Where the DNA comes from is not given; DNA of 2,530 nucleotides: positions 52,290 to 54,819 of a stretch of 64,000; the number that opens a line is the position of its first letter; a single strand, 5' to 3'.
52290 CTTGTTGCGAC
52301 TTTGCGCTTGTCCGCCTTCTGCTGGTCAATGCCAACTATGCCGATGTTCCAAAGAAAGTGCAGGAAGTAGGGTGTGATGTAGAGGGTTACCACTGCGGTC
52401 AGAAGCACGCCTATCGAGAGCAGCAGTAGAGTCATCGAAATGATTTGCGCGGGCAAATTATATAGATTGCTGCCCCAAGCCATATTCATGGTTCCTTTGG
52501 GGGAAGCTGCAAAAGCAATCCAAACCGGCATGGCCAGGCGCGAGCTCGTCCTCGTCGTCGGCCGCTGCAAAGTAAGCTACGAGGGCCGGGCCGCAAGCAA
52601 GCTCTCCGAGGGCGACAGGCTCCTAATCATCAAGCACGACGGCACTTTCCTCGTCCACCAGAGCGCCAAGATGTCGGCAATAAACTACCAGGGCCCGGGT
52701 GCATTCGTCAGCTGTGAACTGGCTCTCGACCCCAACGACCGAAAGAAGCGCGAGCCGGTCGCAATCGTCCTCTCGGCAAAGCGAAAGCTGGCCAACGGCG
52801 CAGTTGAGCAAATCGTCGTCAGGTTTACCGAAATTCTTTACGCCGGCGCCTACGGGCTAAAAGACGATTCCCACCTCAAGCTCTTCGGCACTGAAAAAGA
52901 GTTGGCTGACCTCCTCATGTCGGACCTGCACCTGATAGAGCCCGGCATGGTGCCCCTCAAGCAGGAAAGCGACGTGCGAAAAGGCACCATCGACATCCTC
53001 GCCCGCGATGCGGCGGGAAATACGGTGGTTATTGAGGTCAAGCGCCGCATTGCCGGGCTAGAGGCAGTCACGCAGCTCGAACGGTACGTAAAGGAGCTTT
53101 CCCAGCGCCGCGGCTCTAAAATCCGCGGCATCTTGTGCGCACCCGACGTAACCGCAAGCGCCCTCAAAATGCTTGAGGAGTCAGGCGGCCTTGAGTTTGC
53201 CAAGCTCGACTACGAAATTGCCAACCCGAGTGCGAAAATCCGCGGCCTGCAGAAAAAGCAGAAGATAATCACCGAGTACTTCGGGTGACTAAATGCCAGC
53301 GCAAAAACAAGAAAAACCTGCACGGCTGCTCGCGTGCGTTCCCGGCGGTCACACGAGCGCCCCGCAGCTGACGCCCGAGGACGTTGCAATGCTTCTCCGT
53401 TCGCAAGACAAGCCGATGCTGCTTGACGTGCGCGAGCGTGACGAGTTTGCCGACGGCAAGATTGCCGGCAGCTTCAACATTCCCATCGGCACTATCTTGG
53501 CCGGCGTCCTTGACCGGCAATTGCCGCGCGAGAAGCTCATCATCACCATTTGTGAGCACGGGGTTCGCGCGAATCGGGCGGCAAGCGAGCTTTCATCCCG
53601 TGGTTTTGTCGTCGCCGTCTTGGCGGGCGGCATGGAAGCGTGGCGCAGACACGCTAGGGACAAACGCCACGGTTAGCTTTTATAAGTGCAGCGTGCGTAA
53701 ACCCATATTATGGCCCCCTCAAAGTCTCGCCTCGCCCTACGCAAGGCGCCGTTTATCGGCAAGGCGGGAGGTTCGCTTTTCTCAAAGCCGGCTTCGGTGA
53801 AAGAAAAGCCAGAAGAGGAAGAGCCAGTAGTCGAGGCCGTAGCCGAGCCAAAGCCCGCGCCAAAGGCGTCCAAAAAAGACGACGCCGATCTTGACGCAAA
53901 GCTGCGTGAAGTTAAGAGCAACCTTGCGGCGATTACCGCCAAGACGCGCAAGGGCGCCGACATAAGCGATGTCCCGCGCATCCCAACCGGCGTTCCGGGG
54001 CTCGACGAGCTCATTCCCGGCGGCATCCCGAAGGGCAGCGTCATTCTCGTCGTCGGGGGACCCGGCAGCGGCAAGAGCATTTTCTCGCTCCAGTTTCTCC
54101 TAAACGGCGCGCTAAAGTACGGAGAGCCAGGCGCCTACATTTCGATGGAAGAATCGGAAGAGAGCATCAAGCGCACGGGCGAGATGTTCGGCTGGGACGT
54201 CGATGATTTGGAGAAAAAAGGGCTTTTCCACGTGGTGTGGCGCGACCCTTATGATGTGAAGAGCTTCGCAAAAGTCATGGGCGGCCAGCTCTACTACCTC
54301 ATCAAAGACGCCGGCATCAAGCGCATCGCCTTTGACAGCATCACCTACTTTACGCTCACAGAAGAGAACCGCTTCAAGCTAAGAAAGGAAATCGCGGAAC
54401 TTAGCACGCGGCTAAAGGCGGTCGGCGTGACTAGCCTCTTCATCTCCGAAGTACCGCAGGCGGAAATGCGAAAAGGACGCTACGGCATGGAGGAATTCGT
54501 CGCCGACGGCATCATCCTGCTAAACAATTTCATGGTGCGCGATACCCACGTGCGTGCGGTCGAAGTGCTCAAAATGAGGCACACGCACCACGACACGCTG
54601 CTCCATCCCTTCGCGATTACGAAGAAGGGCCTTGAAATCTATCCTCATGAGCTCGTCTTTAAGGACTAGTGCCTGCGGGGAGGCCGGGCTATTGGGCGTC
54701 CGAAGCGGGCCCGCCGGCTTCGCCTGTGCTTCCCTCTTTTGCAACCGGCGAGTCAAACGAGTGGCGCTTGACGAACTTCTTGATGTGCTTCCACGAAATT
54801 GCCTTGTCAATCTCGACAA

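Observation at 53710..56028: KaiC-like ATPase facing a 7-TM membrane protein whose gene overlaps that of a P-loop-less RecA/KaiC-fold protein: a candidate membrane-associated signalling module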

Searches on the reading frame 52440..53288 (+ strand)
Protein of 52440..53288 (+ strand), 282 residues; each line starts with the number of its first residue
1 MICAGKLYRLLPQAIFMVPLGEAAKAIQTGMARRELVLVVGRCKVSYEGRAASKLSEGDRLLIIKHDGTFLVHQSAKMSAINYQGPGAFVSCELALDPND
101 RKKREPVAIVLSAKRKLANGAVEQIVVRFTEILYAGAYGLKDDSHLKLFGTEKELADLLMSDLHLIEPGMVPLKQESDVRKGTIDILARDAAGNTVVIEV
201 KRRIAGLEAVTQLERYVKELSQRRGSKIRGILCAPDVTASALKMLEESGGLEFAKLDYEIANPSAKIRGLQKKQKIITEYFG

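Call 3: search_protein_families(library=pfam, proteins=[window:52440-53288:+], max_evalue=0.1)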
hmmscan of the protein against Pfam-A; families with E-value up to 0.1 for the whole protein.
window:52440-53288:+ (282 aa): 5 families
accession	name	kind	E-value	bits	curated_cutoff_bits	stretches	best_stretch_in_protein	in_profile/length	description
PF01939.22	NucS_C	-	6.6e-28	97.6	24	1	152-259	2-111/124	Endonuclease NucS C-terminal domain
PF21003.3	NucS_N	-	6.6e-19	68.1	23.9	1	34-142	2-97/100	Endonuclease NucS N-terminal PH-like domain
PF14281.12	PDDEXK_4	-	0.00011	22.6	22.3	1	176-280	69-181/183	PD-(D/E)XK nuclease superfamily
PF02021.23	UPF0102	-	0.0011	19.7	23.6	1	164-211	8-55/80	Uncharacterised protein family UPF0102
PF01930.23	Cas_Cas4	-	0.0084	16.6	22.7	1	176-237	48-108/160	Domain of unknown function DUF83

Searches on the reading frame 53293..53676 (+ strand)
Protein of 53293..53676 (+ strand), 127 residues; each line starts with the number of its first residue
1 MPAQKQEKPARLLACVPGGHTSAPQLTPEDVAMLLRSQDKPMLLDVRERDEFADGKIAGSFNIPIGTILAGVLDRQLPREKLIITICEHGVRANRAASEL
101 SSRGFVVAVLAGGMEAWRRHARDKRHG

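Call 3: search_protein_families(library=pfam, proteins=[window:53293-53676:+], max_evalue=0.1)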
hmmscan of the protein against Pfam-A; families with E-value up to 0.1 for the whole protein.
window:53293-53676:+ (127 aa): 1 family
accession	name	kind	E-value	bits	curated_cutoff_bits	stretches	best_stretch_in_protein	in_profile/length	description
PF00581.25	Rhodanese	-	3.8e-16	59.8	22.2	1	32-119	6-101/102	Rhodanese-like domain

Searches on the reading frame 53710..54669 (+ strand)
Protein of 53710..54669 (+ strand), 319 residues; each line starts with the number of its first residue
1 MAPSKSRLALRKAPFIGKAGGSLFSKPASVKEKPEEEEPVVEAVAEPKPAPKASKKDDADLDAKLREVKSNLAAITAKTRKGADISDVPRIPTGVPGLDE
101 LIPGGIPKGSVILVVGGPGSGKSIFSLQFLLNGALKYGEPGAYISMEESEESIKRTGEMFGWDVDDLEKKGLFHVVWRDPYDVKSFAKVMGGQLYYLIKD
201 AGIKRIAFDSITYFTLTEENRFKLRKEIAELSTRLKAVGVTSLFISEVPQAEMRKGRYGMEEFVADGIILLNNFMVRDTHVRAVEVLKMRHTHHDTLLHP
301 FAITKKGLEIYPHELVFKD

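Call 3: search_protein_families(library=pfam, proteins=[window:53710-54669:+], max_evalue=0.1)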
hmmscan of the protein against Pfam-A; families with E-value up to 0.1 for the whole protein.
window:53710-54669:+ (319 aa): 5 families
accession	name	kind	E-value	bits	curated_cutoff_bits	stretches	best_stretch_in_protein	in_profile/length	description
PF06745.19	ATPase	-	3.5e-66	223.3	26.6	1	91-314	1-230/231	KaiC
PF13481.12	AAA_25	-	2.6e-06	27.6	27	1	92-215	16-156/195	AAA domain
PF03796.21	DnaB_C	-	1.2e-05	25.2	27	1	91-153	2-63/255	DnaB-like helicase C terminal domain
PF07088.17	GvpD_P-loop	-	9.1e-05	22.9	24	1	109-271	10-172/189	GvpD gas vesicle protein, P-loop domain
PF00154.27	RecA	-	0.00082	19.3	27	1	84-152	26-94/262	recA bacterial DNA recombination protein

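Call 4: search_protein_families(library=ncbifam, proteins=[window:53710-54669:+], max_evalue=0.1)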
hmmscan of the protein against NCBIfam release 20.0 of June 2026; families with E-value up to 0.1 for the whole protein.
window:53710-54669:+ (319 aa): 24 families
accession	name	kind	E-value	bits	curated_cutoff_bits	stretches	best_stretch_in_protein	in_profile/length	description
NF006799.0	PRK09302.1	equivalog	3.9e-51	174.2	408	1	86-312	8-240/515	circadian clock protein KaiC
TIGR03880.1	KaiC_arch_3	hypoth_equivalog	1.2e-46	159.1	249.45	1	94-317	1-224/224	KaiC domain-containing protein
TIGR03877.1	thermo_KaiC_1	hypoth_equivalog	1.4e-44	152.4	307.25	1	89-314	2-236/238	KaiC domain-containing protein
TIGR02655.1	circ_KaiC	equivalog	2.9e-39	135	546.25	1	90-313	2-231/484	circadian clock protein KaiC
TIGR03881.1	KaiC_arch_4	hypoth_equivalog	3.7e-30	105.3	247.8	1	90-309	2-227/231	KaiC domain-containing protein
NF004723.0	PRK06067.1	subfamily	6.8e-13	48.7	194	1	90-296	15-219/243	flagellar accessory protein FlaH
TIGR03878.1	thermo_KaiC_2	hypoth_equivalog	8e-10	38.5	232.2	1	104-248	31-175/259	KaiC domain-containing protein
NF052589.1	ArlH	equivalog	1.8e-09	37.6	215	1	97-292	8-203/229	archaellum protein ArlH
TIGR00416.1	sms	equivalog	3e-09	36.1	403.05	1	77-161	60-145/454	DNA repair protein RadA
TIGR00665.1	DnaB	equivalog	2.9e-07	29.6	385.25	1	65-153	151-239/435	replicative DNA helicase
NF005424.0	PRK07004.1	equivalog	1.3e-06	27.3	834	1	82-150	187-254/460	replicative DNA helicase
TIGR03600.1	phage_DnaB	exception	1.5e-06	27.5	498.65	1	65-155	150-240/421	phage replicative helicase, DnaB family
NF006320.0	PRK08533.1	equivalog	2e-06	27.6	215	1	98-154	13-69/230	flagellar accessory protein FlaH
NF005852.0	PRK07773.1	equivalog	5.4e-06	25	780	1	68-153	180-261/886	replicative DNA helicase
NF004629.0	PRK05973.1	equivalog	1.4e-05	24.3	156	1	106-170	61-124/237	DNA helicase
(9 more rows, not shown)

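Call 43: search_solved_structures(query=window:53710-54669:+, max_evalue=0.00001, show_alignments=1)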
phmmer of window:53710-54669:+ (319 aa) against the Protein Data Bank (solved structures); distinct sequences matched with E-value up to 0.00001: 47.
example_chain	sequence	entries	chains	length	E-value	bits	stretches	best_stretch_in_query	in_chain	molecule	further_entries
8zn5_B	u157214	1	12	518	2.9e-67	230.1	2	88-313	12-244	KaiC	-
8zn6_F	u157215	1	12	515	1.1e-61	211.9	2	88-312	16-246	KaiC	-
8jon_A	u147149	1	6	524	3.3e-59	203.7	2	84-312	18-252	Circadian clock oscillator protein KaiC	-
5jwq_A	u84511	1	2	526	9e-59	202.3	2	85-312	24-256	Circadian clock protein kinase KaiC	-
7dy1_A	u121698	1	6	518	3.7e-58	200.2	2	86-312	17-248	Circadian clock protein kinase KaiC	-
4o0m_A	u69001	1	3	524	3.9e-58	200.2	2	86-312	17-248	Circadian clock protein kinase KaiC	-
9ofh_A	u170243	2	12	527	2e-56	194.6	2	82-312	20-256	Circadian clock oscillator protein KaiC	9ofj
7s65_A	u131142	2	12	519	2.7e-56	194.1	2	85-312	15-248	Circadian clock protein kinase KaiC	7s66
3s1a_A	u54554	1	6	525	2.9e-56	194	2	85-312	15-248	Circadian clock protein kinase kaiC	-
7x1z_A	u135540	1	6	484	4.5e-56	193.4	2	89-312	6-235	Circadian clock oscillator protein KaiC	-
3k09_A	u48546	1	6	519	5.7e-56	193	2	85-312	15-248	Circadian clock protein kinase kaiC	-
7dyk_A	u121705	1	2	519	6.5e-56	192.9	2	85-312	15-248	Circadian clock protein kinase KaiC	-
3k0e_A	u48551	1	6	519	6.7e-56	192.8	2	85-312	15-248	Circadian clock protein kinase KaiC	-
3k0f_A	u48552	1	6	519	7.5e-56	192.7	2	85-312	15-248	Circadian clock protein kinase KaiC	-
8wve_A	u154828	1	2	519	7.7e-56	192.6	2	85-312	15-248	Circadian clock oscillator protein KaiC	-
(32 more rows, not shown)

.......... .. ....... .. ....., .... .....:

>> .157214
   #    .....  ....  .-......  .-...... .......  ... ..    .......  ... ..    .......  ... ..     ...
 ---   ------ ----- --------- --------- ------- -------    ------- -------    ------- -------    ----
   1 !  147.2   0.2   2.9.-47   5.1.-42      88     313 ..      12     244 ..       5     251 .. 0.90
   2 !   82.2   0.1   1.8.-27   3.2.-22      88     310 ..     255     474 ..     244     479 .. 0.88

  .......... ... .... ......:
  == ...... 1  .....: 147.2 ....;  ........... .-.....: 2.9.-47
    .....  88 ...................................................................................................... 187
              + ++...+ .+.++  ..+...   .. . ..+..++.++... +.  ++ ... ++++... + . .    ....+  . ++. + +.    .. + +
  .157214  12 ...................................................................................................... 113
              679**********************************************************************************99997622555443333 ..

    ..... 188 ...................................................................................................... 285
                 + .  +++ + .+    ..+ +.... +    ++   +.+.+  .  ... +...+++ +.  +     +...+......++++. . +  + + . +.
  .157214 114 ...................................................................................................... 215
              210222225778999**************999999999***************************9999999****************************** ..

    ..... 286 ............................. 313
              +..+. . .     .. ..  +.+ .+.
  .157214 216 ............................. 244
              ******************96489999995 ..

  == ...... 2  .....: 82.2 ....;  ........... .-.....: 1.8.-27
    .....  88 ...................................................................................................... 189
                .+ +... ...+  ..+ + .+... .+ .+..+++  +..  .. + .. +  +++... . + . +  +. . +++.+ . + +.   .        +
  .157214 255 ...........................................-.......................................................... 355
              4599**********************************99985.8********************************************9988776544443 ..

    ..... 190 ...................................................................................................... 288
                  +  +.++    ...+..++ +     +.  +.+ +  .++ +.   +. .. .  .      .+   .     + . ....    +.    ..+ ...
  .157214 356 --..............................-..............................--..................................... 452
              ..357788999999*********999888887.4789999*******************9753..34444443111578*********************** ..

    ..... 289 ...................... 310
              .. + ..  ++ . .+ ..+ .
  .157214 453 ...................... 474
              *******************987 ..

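Call 69: search_protein_families(library=padloc, proteins=[window:53710-54669:+], max_evalue=0.01)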
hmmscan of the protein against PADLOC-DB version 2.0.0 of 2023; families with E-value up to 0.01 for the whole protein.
window:53710-54669:+ (319 aa): 1 family
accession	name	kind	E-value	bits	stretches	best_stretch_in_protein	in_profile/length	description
PDLC04140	mad8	-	0.00018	19.1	0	106-140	24-58/314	mads_8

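Call 87: list_cluster_members(proteins=[P0001, window:53710-54669:+])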
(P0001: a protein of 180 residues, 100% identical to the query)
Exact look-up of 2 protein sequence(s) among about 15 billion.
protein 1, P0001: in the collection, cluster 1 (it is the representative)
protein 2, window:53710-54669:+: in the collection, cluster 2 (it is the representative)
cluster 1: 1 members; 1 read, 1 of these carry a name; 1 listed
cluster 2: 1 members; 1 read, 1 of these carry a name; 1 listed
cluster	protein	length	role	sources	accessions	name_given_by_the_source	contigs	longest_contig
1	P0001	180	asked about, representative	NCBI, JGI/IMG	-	KaiC/GvpD/RAD55 family RecA-like ATPase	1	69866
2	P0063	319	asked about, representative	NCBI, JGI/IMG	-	KaiC/GvpD/RAD55 family RecA-like ATPase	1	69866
